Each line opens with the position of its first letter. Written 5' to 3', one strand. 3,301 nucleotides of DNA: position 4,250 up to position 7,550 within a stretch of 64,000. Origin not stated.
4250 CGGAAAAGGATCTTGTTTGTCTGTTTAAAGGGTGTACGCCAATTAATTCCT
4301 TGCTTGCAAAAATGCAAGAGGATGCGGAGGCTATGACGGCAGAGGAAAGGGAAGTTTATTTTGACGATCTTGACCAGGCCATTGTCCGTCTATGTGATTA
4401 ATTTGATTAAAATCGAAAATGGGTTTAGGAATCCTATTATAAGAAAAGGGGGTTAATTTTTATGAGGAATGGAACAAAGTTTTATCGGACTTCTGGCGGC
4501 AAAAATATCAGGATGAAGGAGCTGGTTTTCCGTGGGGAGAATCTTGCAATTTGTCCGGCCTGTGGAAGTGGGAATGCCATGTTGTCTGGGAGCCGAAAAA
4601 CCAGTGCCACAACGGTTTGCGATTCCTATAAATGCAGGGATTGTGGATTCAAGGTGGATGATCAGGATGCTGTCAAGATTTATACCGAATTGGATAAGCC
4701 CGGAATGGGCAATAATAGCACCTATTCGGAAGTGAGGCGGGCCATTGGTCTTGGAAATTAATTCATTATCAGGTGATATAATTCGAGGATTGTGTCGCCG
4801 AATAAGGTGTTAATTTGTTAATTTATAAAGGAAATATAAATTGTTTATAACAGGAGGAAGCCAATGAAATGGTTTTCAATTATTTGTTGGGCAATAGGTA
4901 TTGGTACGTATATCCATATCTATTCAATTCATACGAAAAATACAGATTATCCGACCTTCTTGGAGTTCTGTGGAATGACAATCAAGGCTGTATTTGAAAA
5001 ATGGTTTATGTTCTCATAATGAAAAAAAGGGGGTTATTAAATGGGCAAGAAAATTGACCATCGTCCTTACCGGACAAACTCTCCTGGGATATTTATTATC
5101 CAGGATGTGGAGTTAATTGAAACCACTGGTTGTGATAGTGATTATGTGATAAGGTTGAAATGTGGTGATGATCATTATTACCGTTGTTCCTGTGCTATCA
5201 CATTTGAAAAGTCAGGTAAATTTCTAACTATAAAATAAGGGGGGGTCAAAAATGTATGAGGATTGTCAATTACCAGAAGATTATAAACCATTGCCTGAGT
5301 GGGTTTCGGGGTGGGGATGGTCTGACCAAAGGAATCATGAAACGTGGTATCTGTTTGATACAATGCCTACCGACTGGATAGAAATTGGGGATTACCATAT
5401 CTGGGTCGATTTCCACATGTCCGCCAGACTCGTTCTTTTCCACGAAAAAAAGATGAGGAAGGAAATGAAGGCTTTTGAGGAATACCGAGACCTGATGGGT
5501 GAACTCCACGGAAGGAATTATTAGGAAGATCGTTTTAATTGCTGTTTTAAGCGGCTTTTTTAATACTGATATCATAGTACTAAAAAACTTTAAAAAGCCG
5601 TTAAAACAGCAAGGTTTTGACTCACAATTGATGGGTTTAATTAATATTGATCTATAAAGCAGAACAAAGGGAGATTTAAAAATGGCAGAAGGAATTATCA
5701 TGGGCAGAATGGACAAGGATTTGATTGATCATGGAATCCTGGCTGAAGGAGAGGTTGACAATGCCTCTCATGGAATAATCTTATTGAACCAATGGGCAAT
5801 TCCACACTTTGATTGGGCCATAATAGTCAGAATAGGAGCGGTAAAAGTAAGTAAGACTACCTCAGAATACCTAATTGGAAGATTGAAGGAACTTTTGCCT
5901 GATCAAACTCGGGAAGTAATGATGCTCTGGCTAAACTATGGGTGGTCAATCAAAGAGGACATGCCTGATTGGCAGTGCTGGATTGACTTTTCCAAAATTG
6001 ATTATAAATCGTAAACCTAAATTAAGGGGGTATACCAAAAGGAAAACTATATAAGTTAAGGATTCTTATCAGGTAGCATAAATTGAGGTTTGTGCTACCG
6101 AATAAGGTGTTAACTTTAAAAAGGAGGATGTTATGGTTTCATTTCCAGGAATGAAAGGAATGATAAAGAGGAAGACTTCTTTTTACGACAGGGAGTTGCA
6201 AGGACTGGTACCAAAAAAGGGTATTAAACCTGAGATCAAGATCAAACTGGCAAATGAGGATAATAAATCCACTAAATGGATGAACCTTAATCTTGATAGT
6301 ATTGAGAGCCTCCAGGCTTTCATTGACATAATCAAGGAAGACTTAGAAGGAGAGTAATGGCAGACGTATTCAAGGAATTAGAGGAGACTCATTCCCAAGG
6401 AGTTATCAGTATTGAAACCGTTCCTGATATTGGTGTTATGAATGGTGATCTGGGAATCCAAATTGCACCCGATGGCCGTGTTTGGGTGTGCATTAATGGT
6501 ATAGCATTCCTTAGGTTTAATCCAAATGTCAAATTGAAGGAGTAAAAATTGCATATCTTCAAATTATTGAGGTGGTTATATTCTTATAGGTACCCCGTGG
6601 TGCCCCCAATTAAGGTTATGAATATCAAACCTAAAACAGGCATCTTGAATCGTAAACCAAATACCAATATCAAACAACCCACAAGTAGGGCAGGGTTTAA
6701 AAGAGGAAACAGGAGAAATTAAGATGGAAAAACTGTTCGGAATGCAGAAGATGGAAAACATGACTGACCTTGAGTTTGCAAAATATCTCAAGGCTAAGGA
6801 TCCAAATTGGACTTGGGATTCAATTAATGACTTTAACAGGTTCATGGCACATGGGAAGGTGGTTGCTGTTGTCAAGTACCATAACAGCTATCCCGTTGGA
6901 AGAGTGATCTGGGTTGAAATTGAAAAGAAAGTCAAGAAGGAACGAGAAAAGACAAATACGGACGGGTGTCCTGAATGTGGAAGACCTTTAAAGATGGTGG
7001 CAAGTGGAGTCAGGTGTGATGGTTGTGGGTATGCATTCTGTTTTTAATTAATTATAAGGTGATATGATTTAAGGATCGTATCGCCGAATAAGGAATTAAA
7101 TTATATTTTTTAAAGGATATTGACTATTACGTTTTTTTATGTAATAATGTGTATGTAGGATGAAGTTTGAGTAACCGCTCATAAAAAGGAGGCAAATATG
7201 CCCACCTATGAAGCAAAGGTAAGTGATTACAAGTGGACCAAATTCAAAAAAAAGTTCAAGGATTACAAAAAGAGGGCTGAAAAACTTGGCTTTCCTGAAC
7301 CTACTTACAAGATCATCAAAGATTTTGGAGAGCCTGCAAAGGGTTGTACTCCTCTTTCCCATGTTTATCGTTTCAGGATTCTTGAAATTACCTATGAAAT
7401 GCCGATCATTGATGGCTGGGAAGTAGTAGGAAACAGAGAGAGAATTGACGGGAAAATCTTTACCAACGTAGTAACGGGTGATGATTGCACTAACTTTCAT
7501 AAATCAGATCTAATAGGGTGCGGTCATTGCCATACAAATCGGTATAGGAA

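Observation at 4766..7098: Three copies of a roughly 47-nt intergenic hairpin with compensatory stem changes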

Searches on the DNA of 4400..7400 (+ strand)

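Call 18: search_rna_families(source=window, start=4400, end=7400, threshold=evalue, max_evalue=10)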
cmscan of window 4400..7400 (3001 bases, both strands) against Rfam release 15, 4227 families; matches with E-value up to 10: 5.
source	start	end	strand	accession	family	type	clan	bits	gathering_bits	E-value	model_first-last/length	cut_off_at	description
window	5536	5618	-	RF04109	mir-1305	Gene; miRNA;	-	21.8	63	0.72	1-83/83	no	mir-1305 microRNA precursor family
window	4843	4941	-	RF00335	snoZ13_snr52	Gene; snRNA; snoRNA; CD-box;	-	21.5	47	1.3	1-101/101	no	Small nucleolar RNA Z13/snr52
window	6049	6119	+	RF00850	mir-259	Gene; miRNA;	-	19.6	50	1.2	1-78/78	no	mir-259 microRNA precursor family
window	5541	5612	+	RF03566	mir-4875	Gene; miRNA;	-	19.5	90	1.9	1-73/73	no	mir-4875 microRNA precursor family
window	4841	4947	+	RF00410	SNORA2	Gene; snRNA; snoRNA; HACA-box;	CL00021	18.3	70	6.9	1-137/137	no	Small nucleolar RNA SNORA2/SNORA34 family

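Call 27: build_rna_model(alignment_id=A2, structure=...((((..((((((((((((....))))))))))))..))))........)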
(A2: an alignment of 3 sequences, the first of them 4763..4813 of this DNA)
Model R1 built from alignment A2 (3 sequences, 51 columns); structure: as given.
model positions 51; base pairs 16; branch points 0; effective number of sequences 3; information 1.058 bits per position. Calibrated on 0.2 Mb of random sequence (short: E-values are rough).
structure used (alignment columns):
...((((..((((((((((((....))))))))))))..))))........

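Call 28: search_with_rna_model(model_id=R1, source=window, filters=off, max_evalue=10, show_alignments=6)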
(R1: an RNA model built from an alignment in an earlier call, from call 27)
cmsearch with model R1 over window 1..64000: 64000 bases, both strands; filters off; matches with E-value up to 10: 15.
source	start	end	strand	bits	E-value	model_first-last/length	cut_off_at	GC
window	4763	4813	+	77.2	4.4e-14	1-51/51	no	0.37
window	7049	7099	+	76.4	6.7e-14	1-51/51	no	0.29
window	6063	6113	+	76.1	7.7e-14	1-51/51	no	0.35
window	7044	7094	-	21.9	0.036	1-51/51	no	0.29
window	4758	4808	-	21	0.057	1-51/51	no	0.35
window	22699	22727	-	17.3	0.35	10-38/51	no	0.31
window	38851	38894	+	16.3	0.59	1-51/51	no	0.27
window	6056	6108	-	15.3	0.97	1-51/51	no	0.36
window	54156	54182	+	14.6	1.3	1-51/51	no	0.33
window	4292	4312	-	14.4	1.5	1-51/51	no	0.29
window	38745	38794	+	11.2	7.3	1-51/51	no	0.36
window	6177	6227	+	11.1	7.6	1-51/51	no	0.39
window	9206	9236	+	10.8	8.7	1-51/51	no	0.23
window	30077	30096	-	10.7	9.4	1-51/51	no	0.3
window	35341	35365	+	10.7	9.4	1-51/51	no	0.4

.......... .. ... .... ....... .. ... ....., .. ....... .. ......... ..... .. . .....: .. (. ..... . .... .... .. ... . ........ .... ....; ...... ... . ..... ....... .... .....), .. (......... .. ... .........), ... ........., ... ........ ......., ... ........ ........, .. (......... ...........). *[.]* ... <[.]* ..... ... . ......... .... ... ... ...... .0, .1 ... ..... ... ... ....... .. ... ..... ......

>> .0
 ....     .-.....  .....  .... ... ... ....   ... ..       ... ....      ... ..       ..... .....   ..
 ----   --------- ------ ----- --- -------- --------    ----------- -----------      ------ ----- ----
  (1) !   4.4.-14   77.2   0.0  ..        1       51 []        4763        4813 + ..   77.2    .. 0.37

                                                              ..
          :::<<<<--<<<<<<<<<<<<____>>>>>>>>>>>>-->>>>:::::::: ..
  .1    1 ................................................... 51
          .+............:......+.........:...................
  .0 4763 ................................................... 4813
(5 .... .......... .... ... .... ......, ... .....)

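Call 29: search_with_rna_model(model_id=R1, sources=[L016, L017, L018, L019, L020, L021, L022, L001, L002, L003, L004, L005, L006, L007, L008, L009, L010, L011, L012, L013, L014, L015], max_evalue=10, show_alignments=10)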
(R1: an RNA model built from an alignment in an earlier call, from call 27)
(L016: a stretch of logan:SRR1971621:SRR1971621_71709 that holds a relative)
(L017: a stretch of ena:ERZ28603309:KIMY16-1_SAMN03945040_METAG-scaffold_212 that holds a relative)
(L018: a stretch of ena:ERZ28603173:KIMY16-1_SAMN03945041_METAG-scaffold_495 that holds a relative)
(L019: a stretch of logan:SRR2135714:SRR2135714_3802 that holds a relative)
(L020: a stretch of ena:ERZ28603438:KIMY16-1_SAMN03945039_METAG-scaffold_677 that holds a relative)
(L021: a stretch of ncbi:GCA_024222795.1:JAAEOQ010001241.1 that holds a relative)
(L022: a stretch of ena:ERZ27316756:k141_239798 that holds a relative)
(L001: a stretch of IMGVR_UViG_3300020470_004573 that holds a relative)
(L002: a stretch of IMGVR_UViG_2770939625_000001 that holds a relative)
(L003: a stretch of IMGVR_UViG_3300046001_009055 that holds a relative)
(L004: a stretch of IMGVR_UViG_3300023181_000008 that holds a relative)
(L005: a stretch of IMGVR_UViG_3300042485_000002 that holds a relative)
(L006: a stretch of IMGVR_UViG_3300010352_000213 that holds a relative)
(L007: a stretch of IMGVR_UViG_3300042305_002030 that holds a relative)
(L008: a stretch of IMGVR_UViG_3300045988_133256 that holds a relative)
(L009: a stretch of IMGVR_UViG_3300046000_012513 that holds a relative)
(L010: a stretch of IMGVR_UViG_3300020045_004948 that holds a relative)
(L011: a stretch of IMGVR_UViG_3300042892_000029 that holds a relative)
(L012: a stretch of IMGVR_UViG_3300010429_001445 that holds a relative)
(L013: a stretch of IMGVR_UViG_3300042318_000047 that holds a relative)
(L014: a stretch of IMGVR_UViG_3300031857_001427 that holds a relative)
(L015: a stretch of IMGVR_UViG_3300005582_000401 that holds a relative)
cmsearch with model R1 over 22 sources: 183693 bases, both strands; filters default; matches with E-value up to 10: 53.
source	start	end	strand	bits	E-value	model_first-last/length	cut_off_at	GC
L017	5016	5066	+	78.2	8e-14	1-51/51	no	0.35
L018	2417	2467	+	78.2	8e-14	1-51/51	no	0.35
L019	1000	1050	+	78.2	8e-14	1-51/51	no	0.35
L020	227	277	+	78.2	8e-14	1-51/51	no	0.35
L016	1009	1059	+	77.2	1.3e-13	1-51/51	no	0.37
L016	3295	3345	+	76.4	1.9e-13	1-51/51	no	0.29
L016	2309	2359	+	76.1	2.2e-13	1-51/51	no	0.35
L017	5955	6005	+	68.6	9.3e-12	1-51/51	no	0.27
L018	3356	3406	+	68.6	9.3e-12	1-51/51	no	0.27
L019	1939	1989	+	68.6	9.3e-12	1-51/51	no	0.27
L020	1166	1216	+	68.6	9.3e-12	1-51/51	no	0.27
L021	2728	2777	+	66.1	3.2e-11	1-51/51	no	0.36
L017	2579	2632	+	65.8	3.7e-11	1-51/51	no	0.37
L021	916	966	+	64.4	7.4e-11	1-51/51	no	0.37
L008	2388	2438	+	36.5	7.5e-05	1-51/51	no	0.45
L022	493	541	+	29.1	0.0029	1-51/51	no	0.37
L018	1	33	+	27.6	0.0063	21-51/51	5'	0.42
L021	1674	1721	+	26.8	0.009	1-51/51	no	0.38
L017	5950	6000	-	25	0.022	1-51/51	no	0.27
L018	3351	3401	-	25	0.022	1-51/51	no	0.27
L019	1934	1984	-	25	0.022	1-51/51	no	0.27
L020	1161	1211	-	25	0.022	1-51/51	no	0.27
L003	9620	9672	+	23.1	0.057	1-51/51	no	0.3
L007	6162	6214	-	23.1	0.057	1-51/51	no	0.3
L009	10607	10659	+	23.1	0.057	1-51/51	no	0.3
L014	1027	1079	+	23.1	0.057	1-51/51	no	0.3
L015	46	98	+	23.1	0.057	1-51/51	no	0.3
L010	3977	4026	-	23.1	0.058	1-51/51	no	0.26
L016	3290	3340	-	21.9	0.1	1-51/51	no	0.29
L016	1004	1054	-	21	0.16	1-51/51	no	0.35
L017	3606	3653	+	20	0.27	1-51/51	no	0.44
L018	1007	1054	+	20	0.27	1-51/51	no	0.44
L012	9842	9891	+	19.3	0.38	1-51/51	no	0.38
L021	2721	2772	-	19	0.43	1-51/51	no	0.35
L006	4058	4107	-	17.3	1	1-51/51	no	0.44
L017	5009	5061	-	17.3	1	1-51/51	no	0.36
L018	2410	2462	-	17.3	1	1-51/51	no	0.36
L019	993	1045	-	17.3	1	1-51/51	no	0.36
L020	220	272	-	17.3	1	1-51/51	no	0.36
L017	2572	2627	-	16.6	1.5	1-51/51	no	0.38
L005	5787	5826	-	16.4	1.6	4-45/51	no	0.43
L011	1588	1627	-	16.4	1.6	4-45/51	no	0.43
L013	10750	10789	-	16.4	1.6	4-45/51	no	0.43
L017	5091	5138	+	16.1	1.8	1-51/51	no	0.35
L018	2492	2539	+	16.1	1.8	1-51/51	no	0.35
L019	1075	1122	+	16.1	1.8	1-51/51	no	0.35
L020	302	349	+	16.1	1.8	1-51/51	no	0.35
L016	2302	2354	-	15.3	2.8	1-51/51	no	0.36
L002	1956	2006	-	15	3.1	1-51/51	no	0.45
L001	7207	7247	+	14.2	4.7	1-51/51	no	0.37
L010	1068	1090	+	13.2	7.7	1-51/51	no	0.26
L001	5677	5727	+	13.1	8.1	1-51/51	no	0.35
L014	228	306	-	12.8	9.7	1-51/51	no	0.27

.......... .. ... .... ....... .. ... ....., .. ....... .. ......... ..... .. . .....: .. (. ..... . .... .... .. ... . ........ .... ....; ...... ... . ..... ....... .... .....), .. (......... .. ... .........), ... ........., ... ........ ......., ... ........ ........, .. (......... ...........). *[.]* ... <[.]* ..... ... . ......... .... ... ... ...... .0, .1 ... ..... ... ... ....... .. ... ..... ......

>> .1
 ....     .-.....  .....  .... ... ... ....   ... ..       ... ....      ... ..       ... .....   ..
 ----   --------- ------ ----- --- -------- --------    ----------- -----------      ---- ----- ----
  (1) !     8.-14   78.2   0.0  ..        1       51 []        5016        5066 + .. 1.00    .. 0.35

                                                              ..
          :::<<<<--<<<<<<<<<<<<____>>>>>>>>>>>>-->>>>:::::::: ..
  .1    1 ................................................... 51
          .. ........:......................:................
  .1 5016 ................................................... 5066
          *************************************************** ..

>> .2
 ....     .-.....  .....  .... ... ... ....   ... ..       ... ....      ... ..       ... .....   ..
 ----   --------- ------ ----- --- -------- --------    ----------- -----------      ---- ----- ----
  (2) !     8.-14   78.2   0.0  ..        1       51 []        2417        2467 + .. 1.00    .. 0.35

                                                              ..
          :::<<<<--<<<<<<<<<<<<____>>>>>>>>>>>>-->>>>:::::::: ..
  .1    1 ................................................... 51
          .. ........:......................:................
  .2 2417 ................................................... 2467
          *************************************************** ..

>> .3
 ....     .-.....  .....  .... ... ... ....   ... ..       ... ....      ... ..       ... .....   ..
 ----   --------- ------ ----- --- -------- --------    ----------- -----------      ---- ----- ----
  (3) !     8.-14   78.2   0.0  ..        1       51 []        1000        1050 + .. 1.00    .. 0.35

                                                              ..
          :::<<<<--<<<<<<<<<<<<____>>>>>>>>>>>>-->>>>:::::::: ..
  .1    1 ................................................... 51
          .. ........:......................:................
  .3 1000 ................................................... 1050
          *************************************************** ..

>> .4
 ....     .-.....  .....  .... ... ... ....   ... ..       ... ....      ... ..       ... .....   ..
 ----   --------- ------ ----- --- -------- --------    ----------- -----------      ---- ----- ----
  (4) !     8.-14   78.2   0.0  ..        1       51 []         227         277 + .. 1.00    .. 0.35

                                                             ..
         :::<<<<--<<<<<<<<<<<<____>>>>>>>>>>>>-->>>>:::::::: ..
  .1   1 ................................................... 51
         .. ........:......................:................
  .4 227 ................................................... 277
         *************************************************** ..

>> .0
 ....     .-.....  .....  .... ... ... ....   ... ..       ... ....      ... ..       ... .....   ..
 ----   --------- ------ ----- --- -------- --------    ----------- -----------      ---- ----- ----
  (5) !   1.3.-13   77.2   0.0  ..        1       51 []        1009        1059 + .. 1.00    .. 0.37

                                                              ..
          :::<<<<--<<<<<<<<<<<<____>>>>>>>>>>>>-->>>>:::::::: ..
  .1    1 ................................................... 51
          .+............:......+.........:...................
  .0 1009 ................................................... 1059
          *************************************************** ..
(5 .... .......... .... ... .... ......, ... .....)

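Call 33: search_with_rna_model(model_id=R1, sources=[L023, L024], max_evalue=1, show_alignments=4)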
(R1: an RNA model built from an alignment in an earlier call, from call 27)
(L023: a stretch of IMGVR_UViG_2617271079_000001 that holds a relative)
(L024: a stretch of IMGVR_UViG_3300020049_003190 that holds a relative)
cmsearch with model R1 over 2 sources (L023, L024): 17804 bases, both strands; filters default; matches with E-value up to 1: 4.
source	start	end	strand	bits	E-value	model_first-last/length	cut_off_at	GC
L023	3188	3243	-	22.9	0.0061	1-51/51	no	0.3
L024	7907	7962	+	20.2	0.023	1-51/51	no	0.25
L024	5396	5423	-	14.7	0.35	1-51/51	no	0.25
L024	1595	1628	-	13.6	0.63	1-51/51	no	0.21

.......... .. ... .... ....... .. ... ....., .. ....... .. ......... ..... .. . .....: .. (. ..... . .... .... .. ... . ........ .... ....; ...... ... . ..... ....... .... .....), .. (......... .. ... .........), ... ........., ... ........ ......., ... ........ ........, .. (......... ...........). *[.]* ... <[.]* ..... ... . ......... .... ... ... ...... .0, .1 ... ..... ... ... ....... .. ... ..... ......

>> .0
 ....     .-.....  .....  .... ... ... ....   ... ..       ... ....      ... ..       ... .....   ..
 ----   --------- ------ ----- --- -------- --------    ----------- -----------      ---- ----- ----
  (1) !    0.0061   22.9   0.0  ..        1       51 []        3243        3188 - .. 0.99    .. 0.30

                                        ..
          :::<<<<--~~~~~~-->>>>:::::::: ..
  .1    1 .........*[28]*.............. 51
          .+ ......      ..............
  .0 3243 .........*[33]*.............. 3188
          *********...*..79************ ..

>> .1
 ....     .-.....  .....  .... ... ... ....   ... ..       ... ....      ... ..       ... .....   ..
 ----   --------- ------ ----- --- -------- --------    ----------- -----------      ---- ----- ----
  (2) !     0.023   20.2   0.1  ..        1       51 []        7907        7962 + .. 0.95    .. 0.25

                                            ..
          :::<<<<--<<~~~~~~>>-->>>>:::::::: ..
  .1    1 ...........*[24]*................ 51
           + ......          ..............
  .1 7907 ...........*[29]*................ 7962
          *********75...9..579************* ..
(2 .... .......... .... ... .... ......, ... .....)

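Call 36: search_with_rna_model(model_id=R1, sources=[L025, L026, L027, L028, L029, L030, L031, L032, L033, L034, L035, L036, L037, L038, L039, L040, L041, L042, L043, L044, L045, L046, L047, L048, L049, L050, L051], max_evalue=1)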
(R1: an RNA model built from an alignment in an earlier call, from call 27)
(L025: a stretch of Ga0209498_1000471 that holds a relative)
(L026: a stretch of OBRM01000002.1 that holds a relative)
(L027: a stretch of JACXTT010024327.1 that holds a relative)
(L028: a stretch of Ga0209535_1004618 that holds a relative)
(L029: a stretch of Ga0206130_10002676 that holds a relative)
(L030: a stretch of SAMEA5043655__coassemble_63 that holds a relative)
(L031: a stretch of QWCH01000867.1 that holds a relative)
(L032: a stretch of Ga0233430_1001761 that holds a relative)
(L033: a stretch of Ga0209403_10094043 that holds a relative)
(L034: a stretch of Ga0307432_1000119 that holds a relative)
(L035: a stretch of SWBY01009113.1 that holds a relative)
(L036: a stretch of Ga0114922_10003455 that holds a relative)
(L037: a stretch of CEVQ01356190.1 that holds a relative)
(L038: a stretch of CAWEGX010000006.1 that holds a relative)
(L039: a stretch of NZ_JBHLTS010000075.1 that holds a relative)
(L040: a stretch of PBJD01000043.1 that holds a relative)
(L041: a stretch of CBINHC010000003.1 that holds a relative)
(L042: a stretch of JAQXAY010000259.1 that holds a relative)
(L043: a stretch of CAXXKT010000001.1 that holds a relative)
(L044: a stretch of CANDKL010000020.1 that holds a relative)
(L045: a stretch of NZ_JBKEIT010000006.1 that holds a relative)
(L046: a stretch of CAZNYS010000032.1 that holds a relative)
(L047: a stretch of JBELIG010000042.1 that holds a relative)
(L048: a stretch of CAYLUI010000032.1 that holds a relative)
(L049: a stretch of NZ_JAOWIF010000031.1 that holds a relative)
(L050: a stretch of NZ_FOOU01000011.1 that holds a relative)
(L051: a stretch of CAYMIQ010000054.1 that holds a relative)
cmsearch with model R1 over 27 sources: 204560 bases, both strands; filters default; matches with E-value up to 1: 7.
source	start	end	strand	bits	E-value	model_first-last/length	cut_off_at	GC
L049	3591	3641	-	26.7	0.011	1-51/51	no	0.41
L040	2570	2618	+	21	0.18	1-51/51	no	0.33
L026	1747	1797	-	20.8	0.2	1-51/51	no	0.55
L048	4401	4450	-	19.3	0.41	1-51/51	no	0.4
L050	2255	2307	+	18.3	0.68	1-51/51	no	0.42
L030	3526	3577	+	18.3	0.7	1-51/51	no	0.44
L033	1242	1283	+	17.9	0.82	1-51/51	no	0.17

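Call 39: search_with_rna_model(model_id=R1, sources=[window, L017, L021, L022, L008], max_evalue=0.02, make_alignment=true)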
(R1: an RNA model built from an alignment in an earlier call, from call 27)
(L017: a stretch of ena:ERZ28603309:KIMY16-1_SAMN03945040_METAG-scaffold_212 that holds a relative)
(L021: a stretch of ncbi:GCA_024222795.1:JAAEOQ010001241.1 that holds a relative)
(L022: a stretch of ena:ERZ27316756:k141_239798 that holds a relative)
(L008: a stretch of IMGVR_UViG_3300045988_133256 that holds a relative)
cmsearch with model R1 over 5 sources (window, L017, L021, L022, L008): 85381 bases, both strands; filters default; matches with E-value up to 0.02: 12.
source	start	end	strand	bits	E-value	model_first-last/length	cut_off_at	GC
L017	5016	5066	+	78.2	3.7e-14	1-51/51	no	0.35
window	4763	4813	+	77.2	5.9e-14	1-51/51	no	0.37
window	7049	7099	+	76.4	9e-14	1-51/51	no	0.29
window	6063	6113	+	76.1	1e-13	1-51/51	no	0.35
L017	5955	6005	+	68.6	4.3e-12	1-51/51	no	0.27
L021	2728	2777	+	66.1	1.5e-11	1-51/51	no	0.36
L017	2579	2632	+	65.8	1.7e-11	1-51/51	no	0.37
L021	916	966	+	64.4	3.5e-11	1-51/51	no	0.37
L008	2388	2438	+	36.5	3.5e-05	1-51/51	no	0.45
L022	493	541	+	29.1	0.0014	1-51/51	no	0.37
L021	1674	1721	+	26.8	0.0042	1-51/51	no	0.38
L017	5950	6000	-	25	0.01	1-51/51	no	0.27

Alignment A3: 12 matches aligned to the model, 64 columns, each read 5' to 3' on its own strand. Consensus structure (alignment columns), stored with it:
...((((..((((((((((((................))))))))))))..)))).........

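Call 64: search_dna_similar(query=window:6051-6121:+, collection=phages, mode=distant, max_evalue=1, max_rows=15)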
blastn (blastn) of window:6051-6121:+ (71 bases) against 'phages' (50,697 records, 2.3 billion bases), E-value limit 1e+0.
No match.
